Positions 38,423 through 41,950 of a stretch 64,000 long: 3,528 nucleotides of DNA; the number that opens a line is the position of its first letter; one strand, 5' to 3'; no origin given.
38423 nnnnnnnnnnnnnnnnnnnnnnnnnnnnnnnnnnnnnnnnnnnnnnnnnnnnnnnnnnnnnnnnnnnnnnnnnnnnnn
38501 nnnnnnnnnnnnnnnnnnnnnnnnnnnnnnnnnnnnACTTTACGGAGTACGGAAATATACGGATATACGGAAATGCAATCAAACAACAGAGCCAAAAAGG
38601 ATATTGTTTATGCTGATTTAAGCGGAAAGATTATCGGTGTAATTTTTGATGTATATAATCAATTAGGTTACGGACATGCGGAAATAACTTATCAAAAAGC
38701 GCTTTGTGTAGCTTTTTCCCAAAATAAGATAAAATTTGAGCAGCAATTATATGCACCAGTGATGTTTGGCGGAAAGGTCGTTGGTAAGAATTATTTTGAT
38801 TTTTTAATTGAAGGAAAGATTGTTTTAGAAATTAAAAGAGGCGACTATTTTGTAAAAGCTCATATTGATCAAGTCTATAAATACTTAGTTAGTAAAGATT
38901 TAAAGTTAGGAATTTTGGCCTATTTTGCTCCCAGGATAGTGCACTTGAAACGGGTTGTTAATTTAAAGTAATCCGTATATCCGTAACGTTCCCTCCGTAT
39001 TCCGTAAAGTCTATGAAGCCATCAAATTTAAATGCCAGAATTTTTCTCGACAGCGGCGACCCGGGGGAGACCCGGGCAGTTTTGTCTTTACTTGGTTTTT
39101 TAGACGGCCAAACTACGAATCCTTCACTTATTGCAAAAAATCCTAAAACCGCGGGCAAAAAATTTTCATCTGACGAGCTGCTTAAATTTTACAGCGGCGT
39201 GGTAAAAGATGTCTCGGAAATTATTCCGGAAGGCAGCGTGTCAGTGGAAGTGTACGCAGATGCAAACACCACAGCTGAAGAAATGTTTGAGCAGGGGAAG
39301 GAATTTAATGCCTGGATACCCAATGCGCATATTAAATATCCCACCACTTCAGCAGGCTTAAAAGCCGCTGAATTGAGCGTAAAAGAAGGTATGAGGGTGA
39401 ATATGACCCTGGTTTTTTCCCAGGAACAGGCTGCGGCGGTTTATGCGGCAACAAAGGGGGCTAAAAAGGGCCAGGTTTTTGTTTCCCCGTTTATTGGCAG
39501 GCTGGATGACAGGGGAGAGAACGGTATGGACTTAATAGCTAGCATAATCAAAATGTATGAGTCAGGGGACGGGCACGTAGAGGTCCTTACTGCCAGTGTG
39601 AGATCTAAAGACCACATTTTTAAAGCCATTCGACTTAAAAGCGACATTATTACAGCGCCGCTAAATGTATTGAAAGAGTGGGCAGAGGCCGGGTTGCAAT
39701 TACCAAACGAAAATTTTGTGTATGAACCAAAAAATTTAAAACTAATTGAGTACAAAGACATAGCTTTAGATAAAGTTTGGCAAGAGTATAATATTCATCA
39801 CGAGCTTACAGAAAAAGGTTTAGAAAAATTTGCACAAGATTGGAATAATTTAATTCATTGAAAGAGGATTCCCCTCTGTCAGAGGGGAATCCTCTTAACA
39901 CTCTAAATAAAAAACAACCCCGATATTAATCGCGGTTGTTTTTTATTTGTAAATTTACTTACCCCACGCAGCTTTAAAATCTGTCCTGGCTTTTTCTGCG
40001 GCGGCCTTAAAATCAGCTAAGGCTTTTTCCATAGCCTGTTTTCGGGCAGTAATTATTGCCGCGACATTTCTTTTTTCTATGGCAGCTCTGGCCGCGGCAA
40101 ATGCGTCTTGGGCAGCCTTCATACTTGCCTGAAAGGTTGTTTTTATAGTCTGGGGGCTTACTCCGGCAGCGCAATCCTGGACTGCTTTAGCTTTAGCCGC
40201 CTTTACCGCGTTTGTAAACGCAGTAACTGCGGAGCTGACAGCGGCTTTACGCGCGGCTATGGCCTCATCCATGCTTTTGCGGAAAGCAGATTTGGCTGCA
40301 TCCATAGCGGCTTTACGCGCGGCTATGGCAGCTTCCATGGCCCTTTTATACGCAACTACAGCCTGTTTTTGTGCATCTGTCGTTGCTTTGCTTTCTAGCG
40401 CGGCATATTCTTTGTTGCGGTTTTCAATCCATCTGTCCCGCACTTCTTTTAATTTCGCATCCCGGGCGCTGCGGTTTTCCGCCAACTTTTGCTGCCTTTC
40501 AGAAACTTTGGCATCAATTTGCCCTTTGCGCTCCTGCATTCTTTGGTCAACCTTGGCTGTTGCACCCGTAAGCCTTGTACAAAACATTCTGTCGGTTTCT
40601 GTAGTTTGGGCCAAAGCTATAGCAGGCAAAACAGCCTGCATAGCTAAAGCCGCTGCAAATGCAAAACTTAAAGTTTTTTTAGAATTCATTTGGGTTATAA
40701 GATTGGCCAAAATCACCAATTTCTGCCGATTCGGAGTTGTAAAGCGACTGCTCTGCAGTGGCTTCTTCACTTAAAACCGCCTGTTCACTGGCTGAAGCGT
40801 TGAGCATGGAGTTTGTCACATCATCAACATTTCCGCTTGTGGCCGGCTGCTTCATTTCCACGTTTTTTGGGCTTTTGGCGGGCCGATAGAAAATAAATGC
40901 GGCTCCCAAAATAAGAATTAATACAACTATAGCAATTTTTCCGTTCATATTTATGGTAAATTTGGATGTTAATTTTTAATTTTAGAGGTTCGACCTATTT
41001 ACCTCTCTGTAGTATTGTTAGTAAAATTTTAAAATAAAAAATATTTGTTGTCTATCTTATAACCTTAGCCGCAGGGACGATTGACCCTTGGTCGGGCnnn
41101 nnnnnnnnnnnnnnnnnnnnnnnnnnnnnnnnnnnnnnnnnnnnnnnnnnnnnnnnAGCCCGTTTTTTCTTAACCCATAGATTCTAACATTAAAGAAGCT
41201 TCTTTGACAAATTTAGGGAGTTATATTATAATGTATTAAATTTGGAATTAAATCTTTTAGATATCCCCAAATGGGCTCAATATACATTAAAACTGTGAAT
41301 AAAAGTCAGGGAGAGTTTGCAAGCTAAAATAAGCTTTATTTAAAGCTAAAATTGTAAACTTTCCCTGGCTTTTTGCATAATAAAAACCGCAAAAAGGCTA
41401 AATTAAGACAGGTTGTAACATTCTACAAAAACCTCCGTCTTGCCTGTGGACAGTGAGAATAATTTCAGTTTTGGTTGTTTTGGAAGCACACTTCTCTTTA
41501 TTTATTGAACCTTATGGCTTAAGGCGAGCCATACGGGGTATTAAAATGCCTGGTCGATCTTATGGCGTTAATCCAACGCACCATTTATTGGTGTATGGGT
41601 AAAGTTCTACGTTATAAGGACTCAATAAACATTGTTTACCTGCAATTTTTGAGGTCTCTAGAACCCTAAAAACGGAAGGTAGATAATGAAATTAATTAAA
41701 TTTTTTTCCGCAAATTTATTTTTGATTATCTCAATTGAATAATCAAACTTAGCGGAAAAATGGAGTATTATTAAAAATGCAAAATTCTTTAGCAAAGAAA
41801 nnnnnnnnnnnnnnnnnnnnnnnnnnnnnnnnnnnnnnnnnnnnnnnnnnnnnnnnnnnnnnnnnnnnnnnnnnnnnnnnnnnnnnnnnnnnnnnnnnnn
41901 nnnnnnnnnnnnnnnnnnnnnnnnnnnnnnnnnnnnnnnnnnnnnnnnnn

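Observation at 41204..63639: Candidate surface-protein O-glycosylation / S-layer assembly locus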

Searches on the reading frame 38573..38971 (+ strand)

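Call 60: search_protein_families(library=pfam, proteins=[window:38573-38971:+], max_evalue=1)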
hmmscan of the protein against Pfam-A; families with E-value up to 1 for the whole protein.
window:38573-38971:+ (132 aa): 1 family
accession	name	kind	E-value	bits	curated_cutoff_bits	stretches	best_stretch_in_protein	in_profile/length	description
PF13366.12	PDDEXK_3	-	1.9e-26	93.2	22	1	15-120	2-108/117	PD-(D/E)XK nuclease superfamily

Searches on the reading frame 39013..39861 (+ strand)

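Call 4: search_protein_families(library=pfam, proteins=[window:39013-39861:+], max_evalue=0.01)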
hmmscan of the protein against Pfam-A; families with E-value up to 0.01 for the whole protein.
window:39013-39861:+ (282 aa): 1 family
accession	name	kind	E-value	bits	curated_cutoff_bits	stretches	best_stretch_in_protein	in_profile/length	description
PF00923.25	TAL_FSA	-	6.6e-47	160.7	27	1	10-280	1-281/285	Transaldolase/Fructose-6-phosphate aldolase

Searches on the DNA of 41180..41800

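Call 46: search_rna_families(source=window, start=41180, end=41800, threshold=evalue, max_evalue=1)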
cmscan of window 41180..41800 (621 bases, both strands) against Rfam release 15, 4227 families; matches with E-value up to 1: 7.
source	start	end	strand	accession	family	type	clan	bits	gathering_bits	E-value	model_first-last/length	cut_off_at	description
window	41301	41373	+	RF01666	rox2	Cis-reg;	-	25.6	55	0.047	1-71/71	no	Drosophila rox2 ncRNA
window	41290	41382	+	RF04246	MIR169_8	Gene; miRNA;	CL00098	24.9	107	0.027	1-137/137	no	MIR169_8 microRNA precursor family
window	41299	41480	+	RF02815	Lig_thermometer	Cis-reg; thermoregulator;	-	24.3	51.5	0.32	1-205/205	no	Lig 5' UTR thermometer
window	41291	41383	-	RF04246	MIR169_8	Gene; miRNA;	CL00098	22.9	107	0.089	1-137/137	no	MIR169_8 microRNA precursor family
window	41477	41510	+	RF01379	CRISPR-DR66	Gene; CRISPR;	CL00014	19.7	45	0.93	1-37/37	no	CRISPR RNA direct repeat element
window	41327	41372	+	RF00032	Histone3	Cis-reg;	-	18.6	34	0.026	1-46/46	no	Histone 3' UTR stem-loop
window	41294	41377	+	RF00828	mir-75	Gene; miRNA;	-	18.5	60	0.52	1-92/92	no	mir-75 microRNA precursor family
